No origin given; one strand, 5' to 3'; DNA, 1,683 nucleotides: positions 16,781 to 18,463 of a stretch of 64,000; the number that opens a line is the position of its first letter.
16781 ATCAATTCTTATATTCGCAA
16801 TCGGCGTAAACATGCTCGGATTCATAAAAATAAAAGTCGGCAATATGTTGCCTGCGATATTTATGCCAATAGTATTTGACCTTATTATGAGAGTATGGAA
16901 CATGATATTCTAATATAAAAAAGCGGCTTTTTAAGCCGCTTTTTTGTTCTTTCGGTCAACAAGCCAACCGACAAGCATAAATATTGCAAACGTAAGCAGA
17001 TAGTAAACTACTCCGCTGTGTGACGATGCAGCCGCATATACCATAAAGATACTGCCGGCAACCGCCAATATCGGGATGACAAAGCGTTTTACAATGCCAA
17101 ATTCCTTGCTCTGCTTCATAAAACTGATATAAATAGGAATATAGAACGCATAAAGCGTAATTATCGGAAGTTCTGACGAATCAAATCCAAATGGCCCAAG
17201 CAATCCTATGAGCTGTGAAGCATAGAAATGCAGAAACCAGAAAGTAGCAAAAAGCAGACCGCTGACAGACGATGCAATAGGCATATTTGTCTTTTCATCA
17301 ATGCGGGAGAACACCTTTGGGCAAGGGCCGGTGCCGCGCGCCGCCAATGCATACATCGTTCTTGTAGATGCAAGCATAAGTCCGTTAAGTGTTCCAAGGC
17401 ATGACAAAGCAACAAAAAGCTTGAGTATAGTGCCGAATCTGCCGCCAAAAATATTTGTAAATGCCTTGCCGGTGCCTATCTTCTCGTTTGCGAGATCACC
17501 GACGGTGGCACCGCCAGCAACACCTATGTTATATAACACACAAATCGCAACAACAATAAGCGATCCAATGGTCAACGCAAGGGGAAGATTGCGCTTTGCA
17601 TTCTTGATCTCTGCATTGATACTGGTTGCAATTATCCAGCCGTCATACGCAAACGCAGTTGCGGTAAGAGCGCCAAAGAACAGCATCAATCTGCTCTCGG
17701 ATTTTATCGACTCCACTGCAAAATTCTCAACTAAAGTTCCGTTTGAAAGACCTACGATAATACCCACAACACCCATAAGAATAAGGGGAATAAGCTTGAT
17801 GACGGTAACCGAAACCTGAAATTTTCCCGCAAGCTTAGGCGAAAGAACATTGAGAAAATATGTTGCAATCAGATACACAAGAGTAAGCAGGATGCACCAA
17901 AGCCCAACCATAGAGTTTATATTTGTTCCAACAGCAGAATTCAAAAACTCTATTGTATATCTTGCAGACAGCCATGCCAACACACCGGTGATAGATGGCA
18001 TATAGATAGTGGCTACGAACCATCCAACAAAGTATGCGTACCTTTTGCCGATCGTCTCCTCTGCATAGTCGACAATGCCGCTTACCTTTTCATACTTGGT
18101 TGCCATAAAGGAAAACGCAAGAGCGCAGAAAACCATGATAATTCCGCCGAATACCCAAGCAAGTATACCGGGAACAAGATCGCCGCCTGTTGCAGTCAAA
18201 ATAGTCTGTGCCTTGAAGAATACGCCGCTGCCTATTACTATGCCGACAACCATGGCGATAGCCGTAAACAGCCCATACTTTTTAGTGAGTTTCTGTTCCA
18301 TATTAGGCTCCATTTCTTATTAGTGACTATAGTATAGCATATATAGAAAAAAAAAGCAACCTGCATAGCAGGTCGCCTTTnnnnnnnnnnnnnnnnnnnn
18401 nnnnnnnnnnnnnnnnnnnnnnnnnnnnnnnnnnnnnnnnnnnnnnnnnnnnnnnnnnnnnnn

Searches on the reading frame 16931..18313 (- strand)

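Call 37: search_protein_families(library=pfam, proteins=[window:16931-18313:-], max_evalue=0.001)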
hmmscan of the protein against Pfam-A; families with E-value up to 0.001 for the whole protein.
window:16931-18313:- (460 aa): 2 families
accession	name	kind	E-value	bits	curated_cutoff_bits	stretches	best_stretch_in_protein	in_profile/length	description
PF13520.12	AA_permease_2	-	1.6e-41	143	27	1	14-448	2-425/427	Amino acid permease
PF00324.27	AA_permease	-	4.4e-28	98.6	24.6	1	20-407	4-390/470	Amino acid permease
